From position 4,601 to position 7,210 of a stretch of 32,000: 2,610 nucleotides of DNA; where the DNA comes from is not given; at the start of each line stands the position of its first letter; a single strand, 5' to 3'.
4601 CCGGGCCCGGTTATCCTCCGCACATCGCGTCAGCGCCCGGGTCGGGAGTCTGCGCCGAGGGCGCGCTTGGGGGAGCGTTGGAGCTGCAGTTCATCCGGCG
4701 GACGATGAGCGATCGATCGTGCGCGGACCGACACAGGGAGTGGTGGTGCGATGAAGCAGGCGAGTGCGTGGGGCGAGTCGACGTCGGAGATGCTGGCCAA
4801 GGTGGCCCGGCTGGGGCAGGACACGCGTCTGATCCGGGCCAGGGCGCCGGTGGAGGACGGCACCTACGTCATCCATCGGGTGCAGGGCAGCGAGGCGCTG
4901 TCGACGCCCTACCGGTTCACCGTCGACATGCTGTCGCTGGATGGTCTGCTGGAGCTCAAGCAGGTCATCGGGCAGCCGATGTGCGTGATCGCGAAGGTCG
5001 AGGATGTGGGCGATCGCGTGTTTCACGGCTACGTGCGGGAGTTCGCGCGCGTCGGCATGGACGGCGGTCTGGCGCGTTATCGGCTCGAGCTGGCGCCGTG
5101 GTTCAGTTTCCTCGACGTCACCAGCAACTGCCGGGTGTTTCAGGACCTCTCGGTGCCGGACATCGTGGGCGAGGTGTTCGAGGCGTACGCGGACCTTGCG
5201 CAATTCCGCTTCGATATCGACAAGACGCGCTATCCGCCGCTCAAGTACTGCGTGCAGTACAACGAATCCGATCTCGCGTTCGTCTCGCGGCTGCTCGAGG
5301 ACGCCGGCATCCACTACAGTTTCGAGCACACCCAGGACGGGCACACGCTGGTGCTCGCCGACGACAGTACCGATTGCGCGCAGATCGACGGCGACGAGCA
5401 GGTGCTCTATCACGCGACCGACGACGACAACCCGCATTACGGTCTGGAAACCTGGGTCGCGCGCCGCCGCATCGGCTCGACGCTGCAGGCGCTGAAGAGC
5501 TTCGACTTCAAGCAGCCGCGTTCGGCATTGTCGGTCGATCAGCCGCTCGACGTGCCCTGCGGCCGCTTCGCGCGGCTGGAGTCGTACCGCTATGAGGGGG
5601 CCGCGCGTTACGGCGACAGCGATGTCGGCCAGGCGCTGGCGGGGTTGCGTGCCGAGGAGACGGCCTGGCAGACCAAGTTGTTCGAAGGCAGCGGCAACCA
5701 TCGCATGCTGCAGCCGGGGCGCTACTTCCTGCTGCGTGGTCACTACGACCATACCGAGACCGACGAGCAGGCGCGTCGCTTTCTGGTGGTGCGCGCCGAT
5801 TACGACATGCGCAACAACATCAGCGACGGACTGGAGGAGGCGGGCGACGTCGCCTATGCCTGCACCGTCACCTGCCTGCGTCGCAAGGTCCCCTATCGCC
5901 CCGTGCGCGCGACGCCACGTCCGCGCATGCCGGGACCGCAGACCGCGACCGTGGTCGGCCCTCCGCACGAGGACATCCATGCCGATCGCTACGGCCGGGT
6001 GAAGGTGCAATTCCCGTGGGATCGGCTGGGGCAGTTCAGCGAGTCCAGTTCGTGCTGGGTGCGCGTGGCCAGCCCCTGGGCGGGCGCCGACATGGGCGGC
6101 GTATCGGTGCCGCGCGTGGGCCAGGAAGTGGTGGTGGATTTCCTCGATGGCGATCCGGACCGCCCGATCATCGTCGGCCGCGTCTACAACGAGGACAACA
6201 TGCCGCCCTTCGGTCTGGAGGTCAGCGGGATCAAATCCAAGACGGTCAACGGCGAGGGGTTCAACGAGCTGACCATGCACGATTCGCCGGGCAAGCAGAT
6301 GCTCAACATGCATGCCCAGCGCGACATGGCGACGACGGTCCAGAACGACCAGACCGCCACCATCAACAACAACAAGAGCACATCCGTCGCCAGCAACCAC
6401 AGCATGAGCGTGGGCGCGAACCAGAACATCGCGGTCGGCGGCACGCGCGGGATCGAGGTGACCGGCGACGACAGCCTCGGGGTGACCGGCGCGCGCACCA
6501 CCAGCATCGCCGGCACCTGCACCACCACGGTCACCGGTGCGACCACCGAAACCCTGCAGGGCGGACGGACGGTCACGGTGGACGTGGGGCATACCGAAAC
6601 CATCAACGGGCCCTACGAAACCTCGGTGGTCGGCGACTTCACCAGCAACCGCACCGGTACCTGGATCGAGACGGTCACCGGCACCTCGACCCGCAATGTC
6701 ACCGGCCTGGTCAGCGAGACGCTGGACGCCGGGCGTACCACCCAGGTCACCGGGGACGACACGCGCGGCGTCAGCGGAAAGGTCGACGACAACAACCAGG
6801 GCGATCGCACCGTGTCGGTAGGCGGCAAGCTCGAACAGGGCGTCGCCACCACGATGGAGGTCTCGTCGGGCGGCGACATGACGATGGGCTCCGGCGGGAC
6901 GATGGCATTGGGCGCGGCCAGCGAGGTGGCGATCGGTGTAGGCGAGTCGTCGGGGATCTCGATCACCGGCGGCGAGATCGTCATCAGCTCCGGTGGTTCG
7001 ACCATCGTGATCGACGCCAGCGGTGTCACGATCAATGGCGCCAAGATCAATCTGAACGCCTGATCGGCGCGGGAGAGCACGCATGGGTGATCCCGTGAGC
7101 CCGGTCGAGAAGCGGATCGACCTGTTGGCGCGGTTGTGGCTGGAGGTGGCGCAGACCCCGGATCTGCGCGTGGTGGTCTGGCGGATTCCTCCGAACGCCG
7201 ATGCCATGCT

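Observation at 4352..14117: Orphan T6SS vgrG / unknown / PAAR-Rhs / immunity island between housekeeping genes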

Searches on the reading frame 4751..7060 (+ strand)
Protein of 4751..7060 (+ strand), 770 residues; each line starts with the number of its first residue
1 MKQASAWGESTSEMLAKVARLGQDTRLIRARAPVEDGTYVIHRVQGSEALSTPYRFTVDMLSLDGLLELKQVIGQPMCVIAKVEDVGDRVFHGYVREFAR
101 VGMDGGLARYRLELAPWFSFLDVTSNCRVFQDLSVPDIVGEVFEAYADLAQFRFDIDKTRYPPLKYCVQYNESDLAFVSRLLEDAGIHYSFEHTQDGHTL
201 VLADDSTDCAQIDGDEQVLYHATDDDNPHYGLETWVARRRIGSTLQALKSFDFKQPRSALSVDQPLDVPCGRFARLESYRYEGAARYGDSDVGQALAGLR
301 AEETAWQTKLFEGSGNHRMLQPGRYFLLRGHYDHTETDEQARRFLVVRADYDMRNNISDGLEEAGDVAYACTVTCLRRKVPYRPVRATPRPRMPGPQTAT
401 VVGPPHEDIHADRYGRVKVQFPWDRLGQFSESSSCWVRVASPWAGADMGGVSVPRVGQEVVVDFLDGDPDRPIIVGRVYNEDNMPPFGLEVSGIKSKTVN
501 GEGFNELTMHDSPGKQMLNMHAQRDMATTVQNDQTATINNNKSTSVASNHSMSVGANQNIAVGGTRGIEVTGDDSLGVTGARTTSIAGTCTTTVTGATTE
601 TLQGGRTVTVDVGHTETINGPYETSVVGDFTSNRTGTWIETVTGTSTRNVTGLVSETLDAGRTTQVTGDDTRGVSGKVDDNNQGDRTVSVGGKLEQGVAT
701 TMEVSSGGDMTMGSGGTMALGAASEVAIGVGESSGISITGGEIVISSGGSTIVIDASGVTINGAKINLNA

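Call 7: search_protein_families(library=pfam, proteins=[window:4751-7060:+], max_evalue=0.01)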
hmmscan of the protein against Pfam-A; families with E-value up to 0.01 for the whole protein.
window:4751-7060:+ (770 aa): 4 families
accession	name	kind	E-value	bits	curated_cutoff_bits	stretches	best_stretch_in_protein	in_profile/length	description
PF05954.17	Phage_GPD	-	5.1e-88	295.6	30.1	1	48-356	2-304/305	Phage tail baseplate hub (GPD)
PF22178.3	Gp5_trimer_C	-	3.4e-24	85.6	30.9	1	492-600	1-110/112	Bacteriophage T4 gp5 C-terminal trimerisation domain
PF04717.18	Phage_base_V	-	2.6e-16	60.2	23.8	1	411-479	11-75/75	Type VI secretion system/phage-baseplate injector OB domain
PF20093.5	DUF6484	-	2.1e-06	28.7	27.6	1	455-478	38-61/61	Domain of unknown function (DUF6484)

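Call 8: search_protein_families(library=ncbifam, proteins=[window:4751-7060:+], max_evalue=0.01)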
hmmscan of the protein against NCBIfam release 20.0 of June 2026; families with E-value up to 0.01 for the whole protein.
window:4751-7060:+ (770 aa): 4 families
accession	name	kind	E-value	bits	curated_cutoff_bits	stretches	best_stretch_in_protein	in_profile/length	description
TIGR03361.1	VI_Rhs_Vgr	subfamily_domain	3.9e-168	560.2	186.35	1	31-542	4-512/513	type VI secretion system tip protein TssI/VgrG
TIGR01646.1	vgr_GE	subfamily_domain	2.8e-126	422.3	121.8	1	40-525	2-480/480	type VI secretion system tip protein VgrG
NF033848.1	VgrG_rel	hypoth_equivalog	2.9e-15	55.6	275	1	388-560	369-542/547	VgrG-related protein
NF041249.1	T6SS_TssI_Fran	equivalog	0.00031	20.7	100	1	679-769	21-110/163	type VI secretion system tip protein TssI/VgrG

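Call 40: find_related_loci(query=window:4751-7060:+, collection=genome_contigs, flank=10000)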
Query window:4751-7060:+ (770 aa) in genome_contigs; peptide patterns used: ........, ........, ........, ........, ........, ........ (x = any residue, [..] = any of these).
49 stretches matched a pattern; 32 encode a relative of the query (tblastn E <= 1e-3); 30 distinct loci.
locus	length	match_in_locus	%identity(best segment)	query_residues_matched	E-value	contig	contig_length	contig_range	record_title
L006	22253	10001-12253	64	11-769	0e+0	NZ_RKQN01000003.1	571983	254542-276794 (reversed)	Vulcaniibacterium tengchongense strain DSM 25623 Ga0244695_103, whole genome shotgun sequence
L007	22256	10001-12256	62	11-769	0e+0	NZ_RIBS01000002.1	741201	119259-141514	Montanilutibacter psychrotolerans strain ZS60 contig2, whole genome shotgun sequence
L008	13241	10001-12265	57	6-769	0e+0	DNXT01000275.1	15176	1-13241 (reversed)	MAG TPA_asm: Lysobacteraceae bacterium isolate UBA8801 contig_641, whole genome shotgun sequence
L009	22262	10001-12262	56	6-769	0e+0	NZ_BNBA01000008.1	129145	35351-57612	[Pseudomonas] boreopolis strain JCM 13306 sequence08, whole genome shotgun sequence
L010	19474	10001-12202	57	20-770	0e+0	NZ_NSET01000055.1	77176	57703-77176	Xanthomonas maliensis strain LMG 27592 LMG27592_contig_55, whole genome shotgun sequence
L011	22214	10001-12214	55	16-770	0e+0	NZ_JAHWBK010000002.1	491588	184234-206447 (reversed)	Stenotrophomonas riyadhensis strain CFS3442 NODE_2_length_491588_cov_38.366684, whole genome shotgun sequence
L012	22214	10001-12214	54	16-770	0e+0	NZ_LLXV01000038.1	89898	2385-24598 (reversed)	Stenotrophomonas beteli strain LMG 978 contig_34, whole genome shotgun sequence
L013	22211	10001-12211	54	16-769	0e+0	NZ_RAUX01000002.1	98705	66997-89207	Stenotrophomonas maltophilia strain E77 sm-E77_lib12335_2, whole genome shotgun sequence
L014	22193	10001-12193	55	23-770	0e+0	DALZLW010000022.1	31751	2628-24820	MAG TPA_asm: Stenotrophomonas sp. isolate CTOTU47514 NODE_167_length_31751_cov_10.292403, whole genome shotgun sequence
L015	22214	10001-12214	54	16-770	0e+0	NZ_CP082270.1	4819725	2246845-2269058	Stenotrophomonas forensis strain DFS-20110405 chromosome, complete genome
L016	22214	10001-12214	54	16-770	0e+0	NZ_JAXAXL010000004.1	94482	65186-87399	Stenotrophomonas maltophilia strain FR026 NODE_4_length_94482_cov_18.606193, whole genome shotgun sequence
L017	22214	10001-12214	53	16-770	0e+0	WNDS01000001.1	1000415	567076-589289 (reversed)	MAG: Stenotrophomonas maltophilia isolate cluster_DBSCAN_round3_0 GAK31_1, whole genome shotgun sequence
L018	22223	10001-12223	54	14-769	0e+0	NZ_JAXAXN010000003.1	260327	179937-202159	Stenotrophomonas maltophilia strain FR015 NODE_3_length_260327_cov_70.175701, whole genome shotgun sequence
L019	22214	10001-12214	55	16-770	0e+0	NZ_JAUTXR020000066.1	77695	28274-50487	Stenotrophomonas sp. RAC2 k141_555, whole genome shotgun sequence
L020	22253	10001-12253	62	11-769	0e+0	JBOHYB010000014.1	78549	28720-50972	MAG: Lysobacter sp. isolate SD8048_metabat2.bin.17 NODE_38_length_78549_cov_6.142957, whole genome shotgun sequence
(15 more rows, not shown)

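Call 59: find_homologous_proteins(query=window:4751-7060:+, max_evalue=1e-20)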
Query window:4751-7060:+ (770 aa): 7597 proteins with E <= 1e-20 among 8000 candidates; the best 120 are listed.
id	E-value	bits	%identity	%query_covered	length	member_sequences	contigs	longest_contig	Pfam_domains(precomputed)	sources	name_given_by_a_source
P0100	0.0e+0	1748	100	100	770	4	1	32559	PF04717.19,PF20093.6,PF22178.4,PF05954.18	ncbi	-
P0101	0.0e+0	1119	65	99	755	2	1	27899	PF04717.19,PF22178.4,PF05954.18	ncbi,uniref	ncbi:type VI secretion system Vgr family protein [Lysobacter cavernae]|uniref:Type VI secretion syst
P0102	0.0e+0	1112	64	99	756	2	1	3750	PF04717.19,PF22178.4,PF05954.18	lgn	-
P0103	0.0e+0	1105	64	99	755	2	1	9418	PF04717.19,PF20093.6,PF22178.4,PF05954.18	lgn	-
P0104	0.0e+0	1078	63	98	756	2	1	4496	PF04717.19,PF20093.6,PF22178.4,PF05954.18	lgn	-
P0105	0.0e+0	1077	63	98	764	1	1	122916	PF04717.19,PF20093.6,PF06715.19,PF22178.4,PF05954.18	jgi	jgi:type VI secretion system secreted protein VgrG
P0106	0.0e+0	1072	63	99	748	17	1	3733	PF04717.19,PF22178.4,PF05954.18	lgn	-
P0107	0.0e+0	1072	63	99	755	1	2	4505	PF04717.19,PF22178.4,PF05954.18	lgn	-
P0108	0.0e+0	1061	63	99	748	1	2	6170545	PF04717.19,PF22178.4,PF05954.18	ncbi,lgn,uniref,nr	ncbi:type VI secretion system tip protein TssI/VgrG [Lysobacter yananisis]|uniref:Type VI secretion 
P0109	0.0e+0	1061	63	99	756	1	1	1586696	PF04717.19,PF22178.4,PF05954.18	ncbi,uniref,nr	ncbi:type VI secretion system Vgr family protein [Cognatilysobacter bugurensis]|uniref:Type IV secre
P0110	0.0e+0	1059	63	98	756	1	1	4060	PF04717.19,PF22178.4,PF05954.18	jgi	-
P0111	0.0e+0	1051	62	99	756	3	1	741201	PF04717.19,PF20093.6,PF22178.4,PF05954.18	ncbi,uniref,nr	ncbi:type VI secretion system Vgr family protein [Montanilutibacter psychrotolerans]|uniref:type VI 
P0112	0.0e+0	1040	63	98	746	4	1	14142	PF04717.19,PF22178.4,PF05954.18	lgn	-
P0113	2.9e-297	1006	60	99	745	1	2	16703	PF04717.19,PF20093.6,PF22178.4,PF05954.18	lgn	-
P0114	1.6e-294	997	58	98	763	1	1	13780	PF04717.19,PF20093.6,PF22178.4,PF05954.18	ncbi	-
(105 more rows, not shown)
